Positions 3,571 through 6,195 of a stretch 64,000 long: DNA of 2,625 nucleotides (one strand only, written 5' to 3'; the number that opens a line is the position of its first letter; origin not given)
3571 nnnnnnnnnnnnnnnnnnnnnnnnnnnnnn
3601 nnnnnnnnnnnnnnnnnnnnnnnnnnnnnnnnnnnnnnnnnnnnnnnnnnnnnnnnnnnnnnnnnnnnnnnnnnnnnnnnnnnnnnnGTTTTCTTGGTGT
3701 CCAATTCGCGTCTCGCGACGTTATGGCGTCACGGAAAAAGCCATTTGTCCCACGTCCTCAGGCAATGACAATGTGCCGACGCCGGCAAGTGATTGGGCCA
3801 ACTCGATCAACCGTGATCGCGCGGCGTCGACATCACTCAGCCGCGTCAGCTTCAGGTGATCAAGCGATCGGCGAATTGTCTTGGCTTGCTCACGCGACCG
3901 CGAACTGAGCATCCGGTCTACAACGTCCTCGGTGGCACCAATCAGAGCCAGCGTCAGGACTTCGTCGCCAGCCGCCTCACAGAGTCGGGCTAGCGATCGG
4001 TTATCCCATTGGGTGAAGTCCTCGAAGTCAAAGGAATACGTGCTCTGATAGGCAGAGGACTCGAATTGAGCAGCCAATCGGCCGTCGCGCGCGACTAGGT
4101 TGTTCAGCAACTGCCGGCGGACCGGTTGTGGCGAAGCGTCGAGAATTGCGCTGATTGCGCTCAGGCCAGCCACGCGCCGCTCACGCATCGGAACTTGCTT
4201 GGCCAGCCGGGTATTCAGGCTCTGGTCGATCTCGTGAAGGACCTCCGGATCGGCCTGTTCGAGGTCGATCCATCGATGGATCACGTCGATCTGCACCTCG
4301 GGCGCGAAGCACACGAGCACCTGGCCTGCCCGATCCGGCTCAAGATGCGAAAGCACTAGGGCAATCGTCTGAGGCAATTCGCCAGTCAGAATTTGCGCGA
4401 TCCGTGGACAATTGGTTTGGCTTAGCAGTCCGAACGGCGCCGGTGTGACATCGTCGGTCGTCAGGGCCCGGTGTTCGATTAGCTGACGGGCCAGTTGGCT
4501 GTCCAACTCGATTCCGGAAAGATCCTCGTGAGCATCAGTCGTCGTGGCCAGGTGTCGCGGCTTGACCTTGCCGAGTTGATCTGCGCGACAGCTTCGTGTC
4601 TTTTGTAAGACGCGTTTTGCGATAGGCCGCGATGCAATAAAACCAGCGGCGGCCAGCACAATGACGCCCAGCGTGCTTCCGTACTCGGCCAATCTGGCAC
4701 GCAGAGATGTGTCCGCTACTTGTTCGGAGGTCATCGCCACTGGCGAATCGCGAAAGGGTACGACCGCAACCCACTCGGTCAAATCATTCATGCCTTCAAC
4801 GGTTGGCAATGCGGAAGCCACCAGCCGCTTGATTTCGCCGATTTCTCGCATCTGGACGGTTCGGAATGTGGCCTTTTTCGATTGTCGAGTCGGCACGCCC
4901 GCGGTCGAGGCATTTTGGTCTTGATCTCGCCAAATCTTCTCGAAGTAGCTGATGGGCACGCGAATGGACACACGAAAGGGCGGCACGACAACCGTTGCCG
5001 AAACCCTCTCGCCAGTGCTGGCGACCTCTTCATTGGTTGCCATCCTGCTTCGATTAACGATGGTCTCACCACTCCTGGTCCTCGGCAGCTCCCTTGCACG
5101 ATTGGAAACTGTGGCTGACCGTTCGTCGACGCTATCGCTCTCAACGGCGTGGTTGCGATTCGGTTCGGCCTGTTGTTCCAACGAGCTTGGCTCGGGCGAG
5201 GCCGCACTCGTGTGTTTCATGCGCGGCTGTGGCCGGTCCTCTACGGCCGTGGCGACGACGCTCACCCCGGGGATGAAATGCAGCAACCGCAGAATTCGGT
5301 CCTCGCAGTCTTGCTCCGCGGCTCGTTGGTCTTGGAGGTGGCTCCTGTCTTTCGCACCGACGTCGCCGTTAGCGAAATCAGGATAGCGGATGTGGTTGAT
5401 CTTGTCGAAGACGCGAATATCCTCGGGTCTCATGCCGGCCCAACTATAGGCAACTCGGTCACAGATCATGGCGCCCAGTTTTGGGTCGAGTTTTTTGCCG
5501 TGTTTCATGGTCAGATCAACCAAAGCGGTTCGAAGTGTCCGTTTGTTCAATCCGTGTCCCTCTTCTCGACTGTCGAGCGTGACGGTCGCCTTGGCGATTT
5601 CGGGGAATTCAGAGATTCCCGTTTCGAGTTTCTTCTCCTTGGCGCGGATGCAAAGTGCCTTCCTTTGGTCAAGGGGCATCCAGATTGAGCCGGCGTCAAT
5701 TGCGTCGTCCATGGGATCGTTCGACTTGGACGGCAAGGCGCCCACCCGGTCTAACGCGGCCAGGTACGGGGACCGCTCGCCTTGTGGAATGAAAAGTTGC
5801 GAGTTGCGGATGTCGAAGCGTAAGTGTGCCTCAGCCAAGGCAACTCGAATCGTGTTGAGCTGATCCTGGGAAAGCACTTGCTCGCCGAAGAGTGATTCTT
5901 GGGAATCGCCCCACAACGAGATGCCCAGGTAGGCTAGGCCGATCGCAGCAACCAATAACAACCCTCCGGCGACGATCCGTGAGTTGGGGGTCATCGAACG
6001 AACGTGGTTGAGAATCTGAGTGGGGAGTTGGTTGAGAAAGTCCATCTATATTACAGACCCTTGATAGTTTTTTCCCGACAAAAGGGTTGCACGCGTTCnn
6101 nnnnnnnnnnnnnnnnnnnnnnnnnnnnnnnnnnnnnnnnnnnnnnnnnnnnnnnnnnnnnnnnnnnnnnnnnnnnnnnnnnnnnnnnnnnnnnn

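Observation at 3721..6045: MS-ring protein FliF and rotor protein FliG are encoded as one polypeptide, and the FliG N-terminal domain is missing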

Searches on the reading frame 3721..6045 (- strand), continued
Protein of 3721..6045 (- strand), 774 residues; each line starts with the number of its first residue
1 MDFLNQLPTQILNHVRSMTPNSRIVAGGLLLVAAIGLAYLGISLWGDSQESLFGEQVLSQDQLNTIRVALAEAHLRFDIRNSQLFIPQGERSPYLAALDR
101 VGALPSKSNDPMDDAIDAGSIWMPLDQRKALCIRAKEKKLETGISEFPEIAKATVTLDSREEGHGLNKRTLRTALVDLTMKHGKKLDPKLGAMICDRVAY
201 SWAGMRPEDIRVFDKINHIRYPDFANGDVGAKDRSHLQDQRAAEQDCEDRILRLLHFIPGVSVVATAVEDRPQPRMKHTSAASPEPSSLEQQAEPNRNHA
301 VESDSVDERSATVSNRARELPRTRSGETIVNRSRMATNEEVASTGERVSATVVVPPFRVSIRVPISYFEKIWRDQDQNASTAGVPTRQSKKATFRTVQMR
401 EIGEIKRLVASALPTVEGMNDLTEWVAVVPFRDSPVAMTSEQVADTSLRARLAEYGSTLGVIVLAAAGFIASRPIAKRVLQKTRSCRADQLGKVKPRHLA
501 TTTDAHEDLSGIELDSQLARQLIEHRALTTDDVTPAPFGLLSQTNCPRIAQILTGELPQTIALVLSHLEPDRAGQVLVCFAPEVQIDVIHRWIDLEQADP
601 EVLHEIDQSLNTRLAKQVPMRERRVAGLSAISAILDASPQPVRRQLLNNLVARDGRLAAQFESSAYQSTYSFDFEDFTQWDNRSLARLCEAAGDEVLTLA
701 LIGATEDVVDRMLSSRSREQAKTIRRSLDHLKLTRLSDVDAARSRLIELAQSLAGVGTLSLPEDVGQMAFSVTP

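Call 92: find_encoding_contigs(protein=P0031, flank=10000, max_places=1)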
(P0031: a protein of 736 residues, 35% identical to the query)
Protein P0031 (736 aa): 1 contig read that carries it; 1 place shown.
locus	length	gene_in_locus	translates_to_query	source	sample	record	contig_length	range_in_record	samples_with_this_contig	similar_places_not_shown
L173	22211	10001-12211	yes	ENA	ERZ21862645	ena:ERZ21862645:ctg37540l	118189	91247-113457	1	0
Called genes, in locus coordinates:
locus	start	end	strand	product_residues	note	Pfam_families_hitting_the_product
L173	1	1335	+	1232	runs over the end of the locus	PF13620:CarboxypepD_reg (weak), PF17210:SdrD_B (weak)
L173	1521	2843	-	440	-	PF07585:BBP7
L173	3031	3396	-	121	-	PF00190:Cupin_1 (weak), PF02311:AraC_binding (weak), PF07883:Cupin_2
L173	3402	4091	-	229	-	PF03602:Cons_hypoth95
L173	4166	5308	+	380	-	PF00160:Pro_isomerase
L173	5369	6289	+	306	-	PF22599:SecDF_P1_head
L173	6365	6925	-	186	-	PF01765:RRF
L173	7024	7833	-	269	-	PF00696:AA_kinase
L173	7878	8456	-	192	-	PF00889:EF_TS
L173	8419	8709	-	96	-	-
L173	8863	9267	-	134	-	PF00318:Ribosomal_S2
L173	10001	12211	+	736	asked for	PF02518:HATPase_c, PF03448:MgtE_N (faint), PF01514:YscJ_FliF, PF14841:FliG_M, PF01706:FliG_C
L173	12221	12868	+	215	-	PF02108:FliH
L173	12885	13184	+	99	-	-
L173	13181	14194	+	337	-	PF00006:ATP-synt_ab, PF18269:T3SS_ATPase_C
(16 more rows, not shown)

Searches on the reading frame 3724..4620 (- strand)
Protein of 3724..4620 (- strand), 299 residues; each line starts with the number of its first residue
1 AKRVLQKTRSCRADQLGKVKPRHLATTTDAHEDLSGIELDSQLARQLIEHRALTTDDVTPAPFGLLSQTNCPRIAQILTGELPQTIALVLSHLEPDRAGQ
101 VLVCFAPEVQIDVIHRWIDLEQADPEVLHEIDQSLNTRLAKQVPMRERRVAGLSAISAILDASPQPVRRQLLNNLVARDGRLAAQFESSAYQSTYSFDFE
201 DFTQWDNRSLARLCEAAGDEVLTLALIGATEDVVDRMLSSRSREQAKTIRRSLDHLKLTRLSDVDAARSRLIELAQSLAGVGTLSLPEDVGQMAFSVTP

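Call 43: find_related_loci(query=A2, collection=genome_contigs, flank=10000)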
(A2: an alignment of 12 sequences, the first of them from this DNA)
Query A2 (270 aa) in genome_contigs; peptide patterns used: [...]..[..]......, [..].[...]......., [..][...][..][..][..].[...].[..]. (x = any residue, [..] = any of these).
600 stretches matched a pattern (row limit reached: there are more); 535 encode a relative of the query (tblastn E <= 1e-3); the best 80 are kept; 80 distinct loci.
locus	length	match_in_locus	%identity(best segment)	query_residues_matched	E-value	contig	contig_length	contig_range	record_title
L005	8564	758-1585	38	7-257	1e-53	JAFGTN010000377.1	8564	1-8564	MAG: Pirellulales bacterium isolate Zod_Metabat.975 k87_6126735, whole genome shotgun sequence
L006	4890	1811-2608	41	1-259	1e-53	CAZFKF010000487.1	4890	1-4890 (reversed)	MAG TPA_asm: uncultured Planctomycetaceae bacterium isolate binchicken_co20_427 genome assembly, contig: NODE_30701_leng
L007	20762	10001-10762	40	6-258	1e-51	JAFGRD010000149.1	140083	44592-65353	MAG: Pirellulales bacterium isolate Zod_Metabat.813 k87_13247459, whole genome shotgun sequence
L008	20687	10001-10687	45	34-261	5e-51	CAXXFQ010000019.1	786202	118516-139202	MAG: Thermoguttaceae bacterium isolate 8b3353c7-b3ef-4d97-bce3-25bd4c24e67f genome assembly, contig: contig_19, whole ge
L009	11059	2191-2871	39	6-258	4e-48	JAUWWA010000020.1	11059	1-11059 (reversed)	MAG: Pirellulales bacterium isolate CSMAG_2646 CSMAG_2646_k127_1436457_length_11059_cov_8.0278, whole genome shotgun seq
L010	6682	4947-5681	40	7-250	2e-46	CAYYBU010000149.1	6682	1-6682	MAG TPA_asm: uncultured Planctomycetaceae bacterium isolate binchicken_co3_552 genome assembly, contig: NODE_37556_lengt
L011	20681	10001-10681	37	7-236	1e-41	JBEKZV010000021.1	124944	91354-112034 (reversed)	MAG: Thermoguttaceae bacterium isolate SPRUCE 78 SPRUCE_78_21, whole genome shotgun sequence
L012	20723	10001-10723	39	7-247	2e-41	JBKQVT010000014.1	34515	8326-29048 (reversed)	MAG: Thermoguttaceae bacterium isolate SEr3G3H3I__bin_143 SEr3G3H3I_000000044011, whole genome shotgun sequence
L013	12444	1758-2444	38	21-258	5e-41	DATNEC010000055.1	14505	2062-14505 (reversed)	MAG TPA_asm: Pirellulales bacterium isolate SMAG_U11258 k141_4053194, whole genome shotgun sequence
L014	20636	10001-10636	39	33-250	5e-39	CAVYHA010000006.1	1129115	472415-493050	MAG: uncultured Planctomycetaceae bacterium isolate MFD01231.bin.2.4 genome assembly, contig: contig_8908, whole genome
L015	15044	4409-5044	39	33-250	8e-39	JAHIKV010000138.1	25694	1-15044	MAG: Planctomycetota bacterium isolate KR13_N1.mb.7 KR13_N1.mb.7_k141_107648, whole genome shotgun sequence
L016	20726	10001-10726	35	4-247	1e-35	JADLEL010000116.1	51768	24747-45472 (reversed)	MAG: Pirellulales bacterium isolate SJ322 c_000000988472, whole genome shotgun sequence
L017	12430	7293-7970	36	33-264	4e-35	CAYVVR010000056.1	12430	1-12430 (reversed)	MAG TPA_asm: uncultured Planctomycetaceae bacterium isolate SRP162660_co1_113 genome assembly, contig: NODE_3581_length_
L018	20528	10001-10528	41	7-182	2e-34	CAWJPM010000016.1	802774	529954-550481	MAG: Pirellulales bacterium isolate MFD04492.bin.2.107 genome assembly, contig: contig_983, whole genome shotgun sequenc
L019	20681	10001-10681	31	19-257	3e-33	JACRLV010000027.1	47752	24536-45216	MAG: Planctomycetota bacterium isolate NC_groundwater_1890_Pr3_B-0.1um_65_8 SR2-18-B1_coassembly_53126, whole genome sho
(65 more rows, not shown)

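Call 47: search_protein_families(library=pfam, proteins=[L012:3667-5037:+, L012:5034-6458:+, L012:6486-7190:+, L012:7228-7653:+, L012:13328-14005:+, L012:14007-15557:+, L012:15633-16079:+, L012:16105-18213:+, L012:18670-19290:+, L012:19402-20061:+], max_evalue=0.001)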
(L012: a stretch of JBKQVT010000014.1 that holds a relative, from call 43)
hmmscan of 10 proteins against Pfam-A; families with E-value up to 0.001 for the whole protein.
L012:3667-5037:+ (456 aa): 4 families
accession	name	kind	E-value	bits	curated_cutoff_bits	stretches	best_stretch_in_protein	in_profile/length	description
PF02518.31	HATPase_c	-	3e-25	89.3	26.4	1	346-449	2-109/111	Histidine kinase-, DNA gyrase B-, and HSP90-like ATPase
PF10090.15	HPTransfase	-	1.5e-05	25.2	22.9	1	351-392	33-74/123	Histidine phosphotransferase C-terminal domain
PF00512.31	HisKA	-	4.2e-05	24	26.9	1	239-300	2-62/66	His Kinase A (phospho-acceptor) domain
PF13581.12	HATPase_c_2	-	0.00019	21.9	27.4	1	353-425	35-110/127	Histidine kinase-like ATPase domain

L012:5034-6458:+ (474 aa): 9 families
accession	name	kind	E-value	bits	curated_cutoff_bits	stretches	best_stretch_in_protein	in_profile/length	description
PF00158.32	Sigma54_activat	-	5.9e-66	221.7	20.2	1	154-319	2-167/168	Sigma-54 interaction domain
PF00072.30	Response_reg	-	8.4e-32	110.1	30.2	1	17-125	1-109/111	Response regulator receiver domain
PF25601.1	AAA_lid_14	-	6.6e-24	84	27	1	325-400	1-76/87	AAA+ ATPase lid domain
PF14532.12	Sigma54_activ_2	-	2.8e-20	73.4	25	1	154-324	1-138/138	Sigma-54 interaction domain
PF02954.25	HTH_8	-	1.8e-13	50.4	22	1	421-462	1-42/42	Bacterial regulatory protein, Fis family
PF07728.20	AAA_5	-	4.2e-07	30.5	22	1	177-295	2-123/139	AAA domain (dynein-related subfamily)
PF13191.12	AAA_16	-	1.7e-05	25.9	32.6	1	161-213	10-63/167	AAA ATPase domain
PF00004.35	AAA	-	0.00012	23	21.2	1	177-313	1-130/131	ATPase family associated with various cellular activities (AAA)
PF20161.5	VpsR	-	0.00012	22.2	23.7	1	16-124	12-118/121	VpsR domain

L012:6486-7190:+ (234 aa): 1 family
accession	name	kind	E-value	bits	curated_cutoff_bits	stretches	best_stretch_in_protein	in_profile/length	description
PF00460.25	Flg_bb_rod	-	1.6e-06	28.4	20.7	1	119-138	11-30/31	Flagella basal body rod protein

L012:7228-7653:+ (141 aa): 2 families
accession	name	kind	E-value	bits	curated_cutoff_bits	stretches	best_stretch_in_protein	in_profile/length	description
PF06429.18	Flg_bbr_C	-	2.6e-07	30.5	23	1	96-138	3-45/46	Flagellar basal body rod FlgEFG protein C-terminal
PF00460.25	Flg_bb_rod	-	1.1e-05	25.7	20.7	1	7-34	1-28/31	Flagella basal body rod protein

L012:13328-14005:+ (225 aa): 0 families

L012:14007-15557:+ (516 aa): 1 family
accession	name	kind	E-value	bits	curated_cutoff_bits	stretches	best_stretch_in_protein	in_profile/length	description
PF02120.21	Flg_hook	-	2.1e-18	66.4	29.8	1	380-459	3-82/85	Flagellar hook-length control protein FliK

L012:15633-16079:+ (148 aa): 2 families
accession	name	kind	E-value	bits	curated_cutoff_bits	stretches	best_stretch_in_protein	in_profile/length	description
PF03963.19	FlgD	-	5.9e-13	49.3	27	1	5-74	6-74/75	Flagellar hook capping protein - N-terminal region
PF13861.12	FLgD_tudor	-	2.8e-06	27.9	26.9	1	82-132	3-58/58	FlgD Tudor-like domain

L012:16105-18213:+ (702 aa): 3 families
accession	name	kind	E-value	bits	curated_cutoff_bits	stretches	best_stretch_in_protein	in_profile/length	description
PF22692.1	LlgE_F_G_D1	-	5.3e-13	49.3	27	1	97-155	1-44/64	Flagellar hook protein FlgE/F/G D1 domain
PF06429.18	Flg_bbr_C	-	1.9e-10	40.6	23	1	654-698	2-46/46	Flagellar basal body rod FlgEFG protein C-terminal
PF00460.25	Flg_bb_rod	-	6.4e-09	36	20.7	1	7-37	1-31/31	Flagella basal body rod protein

L012:18670-19290:+ (206 aa): 0 families

L012:19402-20061:+ (219 aa): 1 family
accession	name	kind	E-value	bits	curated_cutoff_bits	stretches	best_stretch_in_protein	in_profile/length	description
PF01052.25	FliMN_C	-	1.5e-24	86.2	23.8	1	142-212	2-72/73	Type III flagellar switch regulator (C-ring) FliN C-term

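Call 59: find_homologous_proteins(query=window:3724-4620:-, max_evalue=1e-20)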
Query seq(299 aa) (299 aa): 73 proteins with E <= 1e-20 among 7217 candidates.
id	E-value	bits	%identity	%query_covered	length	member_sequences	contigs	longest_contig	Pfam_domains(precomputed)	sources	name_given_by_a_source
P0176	2.8e-53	199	44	91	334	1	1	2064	PF14842.12,PF14841.12,PF03448.23,PF01706.22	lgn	-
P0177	4.7e-53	199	49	76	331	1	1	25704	PF14842.12,PF14841.12,PF01706.22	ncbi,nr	ncbi:MAG: hypothetical protein HUU20_08085 [Pirellulales bacterium]|nr:hypothetical protein [Pirellu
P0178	1.5e-51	194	45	84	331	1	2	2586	PF14842.12,PF14841.12,PF03448.23,PF01706.22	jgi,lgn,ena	-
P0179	4.2e-50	189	45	84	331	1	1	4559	PF14842.12,PF14841.12,PF03448.23,PF01706.22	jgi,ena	-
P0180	2.6e-49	186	45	77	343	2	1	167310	PF14842.12,PF14841.12,PF01706.22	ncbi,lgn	-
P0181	4.5e-49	186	44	84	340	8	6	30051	PF14842.12,PF14841.12,PF01706.22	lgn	-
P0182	4.7e-49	185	44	86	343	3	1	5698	PF14842.12,PF14841.12,PF03448.23,PF01706.22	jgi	jgi:flagellar motor switch protein FliG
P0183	5.3e-49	185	42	84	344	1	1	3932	PF14842.12,PF14841.12,PF01706.22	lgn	-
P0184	1.1e-48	184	43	84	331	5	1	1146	PF14842.12,PF14841.12,PF03448.23,PF01706.22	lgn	-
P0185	1.6e-48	184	43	83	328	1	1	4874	PF14842.12,PF14841.12,PF03448.23,PF01706.22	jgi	jgi:flagellar motor switch protein FliG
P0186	2.0e-48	183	43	77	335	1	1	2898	PF14842.12,PF14841.12,PF03448.23,PF01706.22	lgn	-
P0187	2.5e-48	183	45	85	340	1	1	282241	PF14842.12,PF14841.12,PF01706.22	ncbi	-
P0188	2.6e-48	183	42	86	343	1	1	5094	PF14842.12,PF14841.12,PF03448.23,PF01706.22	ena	-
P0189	8.7e-48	181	44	85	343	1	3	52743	PF14842.12,PF14841.12,PF01706.22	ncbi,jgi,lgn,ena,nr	ncbi:MAG: hypothetical protein GXY83_07745 [Rhodopirellula sp.]|nr:hypothetical protein [Rhodopirell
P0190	1.2e-47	181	42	85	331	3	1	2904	PF14842.12,PF14841.12,PF01706.22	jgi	jgi:flagellar motor switch protein FliG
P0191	1.5e-47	181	44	84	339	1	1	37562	PF14842.12,PF14841.12,PF03448.23,PF01706.22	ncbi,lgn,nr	ncbi:MAG: hypothetical protein JW809_07200 [Pirellulales bacterium]|nr:hypothetical protein [Pirellu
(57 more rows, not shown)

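Call 66: search_protein_families(library=ncbifam, proteins=[window:3724-4620:-], max_evalue=1)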
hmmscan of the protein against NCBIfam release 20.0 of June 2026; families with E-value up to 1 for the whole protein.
seq(299 aa): 4 families
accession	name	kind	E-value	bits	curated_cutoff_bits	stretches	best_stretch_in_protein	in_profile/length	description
TIGR00207.1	fliG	equivalog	7.6e-36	124.1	226.7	1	40-284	91-326/338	flagellar motor switch protein FliG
NF004260.2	PRK05686.2-1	equivalog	1e-11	44.6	550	1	66-253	121-300/316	flagellar motor switch protein FliG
NF049937.1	CMthFAOxDecarbScoE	equivalog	8.6e-05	21.8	400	1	149-211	201-264/295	(3R)-3-[(carboxymethyl)amino]fatty acid oxygenase/decarboxylase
NF004606.0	PRK05934.1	equivalog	0.02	14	297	1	68-113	291-336/341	type III secretion system protein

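Call 85: find_homologous_proteins(query=P0191, max_evalue=1e-40)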
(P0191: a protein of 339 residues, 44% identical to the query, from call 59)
Query P0191 (339 aa): 620 proteins with E <= 1e-40 among 8000 candidates; the best 120 are listed.
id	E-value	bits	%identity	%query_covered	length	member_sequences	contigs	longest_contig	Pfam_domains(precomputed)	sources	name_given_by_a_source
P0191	4.3e-209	711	100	100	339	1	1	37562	PF14842.12,PF14841.12,PF03448.23,PF01706.22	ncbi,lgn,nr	ncbi:MAG: hypothetical protein JW809_07200 [Pirellulales bacterium]|nr:hypothetical protein [Pirellu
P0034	3.1e-126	439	68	100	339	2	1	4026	PF14842.12,PF14841.12,PF03448.23,PF01706.22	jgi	-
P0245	1.5e-95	338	56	99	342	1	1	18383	PF14842.12,PF14841.12,PF01706.22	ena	-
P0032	1.9e-93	331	54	98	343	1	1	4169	PF14842.12,PF14841.12,PF01706.22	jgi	jgi:flagellar motor switch protein FliG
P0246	7.5e-86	306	50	95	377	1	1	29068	PF14842.12,PF14841.12,PF01706.22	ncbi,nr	ncbi:MAG: hypothetical protein NTW96_13100 [Planctomycetia bacterium]|nr:hypothetical protein [Planc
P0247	1.7e-84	302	52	95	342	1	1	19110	PF14842.12,PF14841.12,PF03448.23,PF01706.22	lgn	-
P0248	3.2e-84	301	52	100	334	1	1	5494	PF14842.12,PF14841.12,PF03448.23,PF01706.22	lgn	-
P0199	1.1e-82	296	50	98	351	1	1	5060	PF14842.12,PF14841.12,PF01706.22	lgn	-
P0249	2.2e-82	295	50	97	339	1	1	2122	PF14842.12,PF14841.12,PF03448.23,PF01706.22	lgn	-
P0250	3.0e-82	295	50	98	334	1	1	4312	PF14842.12,PF14841.12,PF03448.23,PF01706.22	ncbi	-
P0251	8.4e-82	293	52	95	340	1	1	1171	PF14842.12,PF14841.12,PF03448.23,PF01706.22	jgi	jgi:flagellar motor switch protein FliG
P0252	1.2e-81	293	50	97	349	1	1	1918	PF14842.12,PF14841.12,PF03448.23,PF01706.22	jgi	jgi:flagellar motor switch protein FliG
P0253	1.2e-81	293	49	96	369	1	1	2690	PF14842.12,PF14841.12,PF03448.23,PF01706.22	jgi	jgi:flagellar motor switch protein FliG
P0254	1.3e-81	293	51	96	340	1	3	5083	PF14842.12,PF14841.12,PF03448.23,PF01706.22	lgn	-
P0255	1.3e-81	293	51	97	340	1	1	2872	PF14842.12,PF14841.12,PF03448.23,PF01706.22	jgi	jgi:flagellar motor switch protein FliG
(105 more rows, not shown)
